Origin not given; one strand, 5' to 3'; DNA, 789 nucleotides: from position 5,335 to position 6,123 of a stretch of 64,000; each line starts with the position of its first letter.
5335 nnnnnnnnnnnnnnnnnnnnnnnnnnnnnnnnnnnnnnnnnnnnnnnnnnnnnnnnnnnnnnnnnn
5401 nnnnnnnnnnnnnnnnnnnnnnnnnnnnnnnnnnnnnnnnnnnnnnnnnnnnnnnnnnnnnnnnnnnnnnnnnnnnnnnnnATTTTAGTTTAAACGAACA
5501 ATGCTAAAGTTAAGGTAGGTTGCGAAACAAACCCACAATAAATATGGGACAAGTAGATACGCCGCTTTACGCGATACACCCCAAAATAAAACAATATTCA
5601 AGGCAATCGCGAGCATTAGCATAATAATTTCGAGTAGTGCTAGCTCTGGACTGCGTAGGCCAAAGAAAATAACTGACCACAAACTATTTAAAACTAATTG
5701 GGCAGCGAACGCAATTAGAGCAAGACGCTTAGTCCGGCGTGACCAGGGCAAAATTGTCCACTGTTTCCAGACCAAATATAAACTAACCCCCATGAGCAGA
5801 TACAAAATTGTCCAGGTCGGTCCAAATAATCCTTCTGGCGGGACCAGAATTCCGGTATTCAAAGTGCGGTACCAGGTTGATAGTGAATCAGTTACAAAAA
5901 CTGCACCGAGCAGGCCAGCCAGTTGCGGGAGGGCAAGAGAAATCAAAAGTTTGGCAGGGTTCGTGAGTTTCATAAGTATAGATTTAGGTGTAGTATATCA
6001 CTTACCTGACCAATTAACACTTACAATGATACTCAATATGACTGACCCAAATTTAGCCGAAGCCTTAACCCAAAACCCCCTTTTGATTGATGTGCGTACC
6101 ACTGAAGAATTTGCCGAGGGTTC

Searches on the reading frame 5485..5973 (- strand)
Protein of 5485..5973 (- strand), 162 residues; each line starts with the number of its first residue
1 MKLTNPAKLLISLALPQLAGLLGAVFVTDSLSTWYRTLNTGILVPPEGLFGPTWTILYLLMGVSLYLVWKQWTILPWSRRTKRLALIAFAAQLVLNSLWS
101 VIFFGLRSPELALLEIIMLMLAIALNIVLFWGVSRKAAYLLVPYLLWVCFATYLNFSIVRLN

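Call 49: search_protein_families(library=pfam, proteins=[window:5485-5973:-], max_evalue=0.001)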
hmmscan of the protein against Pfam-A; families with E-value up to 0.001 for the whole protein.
window:5485-5973:- (162 aa): 1 family
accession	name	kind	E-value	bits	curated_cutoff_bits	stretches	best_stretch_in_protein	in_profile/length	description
PF03073.20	TspO_MBR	-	1.1e-44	152.1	24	1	13-159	2-144/145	TspO/MBR family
